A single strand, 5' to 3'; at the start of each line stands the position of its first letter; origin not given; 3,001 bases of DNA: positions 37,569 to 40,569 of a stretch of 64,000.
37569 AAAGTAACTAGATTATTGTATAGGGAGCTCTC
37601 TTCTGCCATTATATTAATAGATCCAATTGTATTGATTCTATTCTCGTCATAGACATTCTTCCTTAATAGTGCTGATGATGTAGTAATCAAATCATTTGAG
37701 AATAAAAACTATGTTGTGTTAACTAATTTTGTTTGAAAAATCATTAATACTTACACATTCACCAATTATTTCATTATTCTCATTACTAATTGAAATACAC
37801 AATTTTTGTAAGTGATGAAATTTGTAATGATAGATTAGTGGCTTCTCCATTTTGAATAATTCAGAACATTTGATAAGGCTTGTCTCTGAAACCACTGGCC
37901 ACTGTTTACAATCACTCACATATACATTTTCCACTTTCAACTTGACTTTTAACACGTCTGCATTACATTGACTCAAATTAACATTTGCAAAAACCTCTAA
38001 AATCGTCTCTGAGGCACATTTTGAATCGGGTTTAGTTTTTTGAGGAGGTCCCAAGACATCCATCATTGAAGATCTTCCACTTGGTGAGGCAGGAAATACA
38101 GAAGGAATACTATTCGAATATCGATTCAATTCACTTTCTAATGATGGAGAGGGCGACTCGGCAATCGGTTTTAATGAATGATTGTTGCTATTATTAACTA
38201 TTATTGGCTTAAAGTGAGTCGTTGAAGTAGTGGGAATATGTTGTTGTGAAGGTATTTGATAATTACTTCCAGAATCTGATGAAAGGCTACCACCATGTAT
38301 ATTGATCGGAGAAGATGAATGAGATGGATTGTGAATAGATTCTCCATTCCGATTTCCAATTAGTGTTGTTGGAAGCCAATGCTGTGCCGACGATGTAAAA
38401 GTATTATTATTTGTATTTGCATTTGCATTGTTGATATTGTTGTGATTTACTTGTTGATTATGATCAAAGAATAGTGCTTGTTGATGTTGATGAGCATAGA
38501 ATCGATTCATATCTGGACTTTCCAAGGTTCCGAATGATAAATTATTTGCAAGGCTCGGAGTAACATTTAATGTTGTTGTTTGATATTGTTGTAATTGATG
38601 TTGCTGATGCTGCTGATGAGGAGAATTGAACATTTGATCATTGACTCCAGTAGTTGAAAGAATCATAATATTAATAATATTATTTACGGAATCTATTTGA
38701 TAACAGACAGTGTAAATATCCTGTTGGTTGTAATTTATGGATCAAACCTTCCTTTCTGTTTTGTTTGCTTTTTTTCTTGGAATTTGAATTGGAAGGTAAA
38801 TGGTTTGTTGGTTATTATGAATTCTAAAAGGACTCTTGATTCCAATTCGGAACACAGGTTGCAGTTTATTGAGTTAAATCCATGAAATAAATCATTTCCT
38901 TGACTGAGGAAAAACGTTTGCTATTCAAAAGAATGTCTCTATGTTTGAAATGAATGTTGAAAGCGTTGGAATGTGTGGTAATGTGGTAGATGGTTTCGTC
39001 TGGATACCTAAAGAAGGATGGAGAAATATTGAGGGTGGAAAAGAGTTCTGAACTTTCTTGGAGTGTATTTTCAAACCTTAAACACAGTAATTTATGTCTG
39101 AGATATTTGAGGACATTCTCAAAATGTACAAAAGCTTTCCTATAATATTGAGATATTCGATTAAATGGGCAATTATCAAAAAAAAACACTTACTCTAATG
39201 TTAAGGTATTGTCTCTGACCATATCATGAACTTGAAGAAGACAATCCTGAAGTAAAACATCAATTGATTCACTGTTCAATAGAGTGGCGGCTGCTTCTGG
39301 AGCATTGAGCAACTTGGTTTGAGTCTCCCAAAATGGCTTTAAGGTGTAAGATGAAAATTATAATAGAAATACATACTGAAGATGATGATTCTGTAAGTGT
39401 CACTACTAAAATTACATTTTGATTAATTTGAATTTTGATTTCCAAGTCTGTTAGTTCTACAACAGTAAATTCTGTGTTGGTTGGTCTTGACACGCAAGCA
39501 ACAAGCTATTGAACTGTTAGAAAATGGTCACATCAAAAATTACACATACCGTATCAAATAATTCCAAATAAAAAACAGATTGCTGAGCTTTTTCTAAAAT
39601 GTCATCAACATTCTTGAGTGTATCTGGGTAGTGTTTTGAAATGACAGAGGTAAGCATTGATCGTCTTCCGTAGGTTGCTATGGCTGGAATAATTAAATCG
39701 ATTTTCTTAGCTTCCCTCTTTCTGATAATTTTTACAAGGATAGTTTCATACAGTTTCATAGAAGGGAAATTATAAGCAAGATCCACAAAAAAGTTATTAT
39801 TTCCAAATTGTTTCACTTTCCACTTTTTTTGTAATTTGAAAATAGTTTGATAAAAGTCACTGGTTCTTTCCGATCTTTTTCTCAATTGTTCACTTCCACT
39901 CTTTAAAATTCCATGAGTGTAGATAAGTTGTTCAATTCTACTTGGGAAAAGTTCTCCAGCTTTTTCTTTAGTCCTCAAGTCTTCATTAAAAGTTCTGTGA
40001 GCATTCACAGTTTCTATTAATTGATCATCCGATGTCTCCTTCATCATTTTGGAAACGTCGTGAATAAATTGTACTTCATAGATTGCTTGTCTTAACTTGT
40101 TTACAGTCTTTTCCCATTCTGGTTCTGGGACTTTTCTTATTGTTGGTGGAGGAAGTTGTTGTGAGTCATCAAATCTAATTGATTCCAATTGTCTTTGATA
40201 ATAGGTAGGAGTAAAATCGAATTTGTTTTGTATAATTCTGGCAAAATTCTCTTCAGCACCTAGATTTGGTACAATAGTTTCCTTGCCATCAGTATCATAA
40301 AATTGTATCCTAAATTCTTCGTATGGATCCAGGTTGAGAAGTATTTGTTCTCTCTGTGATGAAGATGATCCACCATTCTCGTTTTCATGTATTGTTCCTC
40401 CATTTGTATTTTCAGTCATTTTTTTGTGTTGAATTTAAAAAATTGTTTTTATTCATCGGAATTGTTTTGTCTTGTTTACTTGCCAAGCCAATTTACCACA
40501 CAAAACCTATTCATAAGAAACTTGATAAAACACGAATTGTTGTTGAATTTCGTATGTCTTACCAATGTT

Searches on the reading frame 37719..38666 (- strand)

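Call 26: search_protein_families(library=pfam, proteins=[window:37719-38666:-], max_evalue=0.00001)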
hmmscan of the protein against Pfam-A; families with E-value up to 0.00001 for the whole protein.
window:37719-38666:- (315 aa): 0 families

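Call 91: search_protein_families(library=pfam, proteins=[window:37719-38666:-], max_evalue=0.05)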
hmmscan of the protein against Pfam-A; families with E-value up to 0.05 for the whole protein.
window:37719-38666:- (315 aa): 1 family
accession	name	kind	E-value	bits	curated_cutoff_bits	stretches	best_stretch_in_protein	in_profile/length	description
PF08603.16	CAP_C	-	0.0022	18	23.8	1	227-263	32-68/157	Adenylate cyclase associated (CAP) C terminal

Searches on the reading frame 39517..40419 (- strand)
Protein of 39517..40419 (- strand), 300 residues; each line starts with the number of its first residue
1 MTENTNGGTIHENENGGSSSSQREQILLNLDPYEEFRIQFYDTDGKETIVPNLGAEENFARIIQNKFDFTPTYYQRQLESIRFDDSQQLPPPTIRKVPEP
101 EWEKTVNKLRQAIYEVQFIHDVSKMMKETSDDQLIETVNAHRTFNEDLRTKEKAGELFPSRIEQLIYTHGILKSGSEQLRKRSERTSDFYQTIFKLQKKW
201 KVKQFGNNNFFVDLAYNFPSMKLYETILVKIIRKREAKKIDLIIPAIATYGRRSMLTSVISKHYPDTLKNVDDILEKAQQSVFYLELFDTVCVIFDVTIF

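Call 26: search_protein_families(library=pfam, proteins=[window:39517-40419:-], max_evalue=0.00001)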
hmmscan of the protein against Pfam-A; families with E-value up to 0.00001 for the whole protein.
window:39517-40419:- (300 aa): 0 families

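Call 91: search_protein_families(library=pfam, proteins=[window:39517-40419:-], max_evalue=0.05)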
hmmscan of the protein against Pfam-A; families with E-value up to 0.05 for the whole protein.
window:39517-40419:- (300 aa): 1 family
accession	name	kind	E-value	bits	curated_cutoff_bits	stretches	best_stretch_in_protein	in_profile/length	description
PF15059.11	Speriolin_C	-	0.044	14.2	27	0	119-187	41-106/148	Speriolin C-terminus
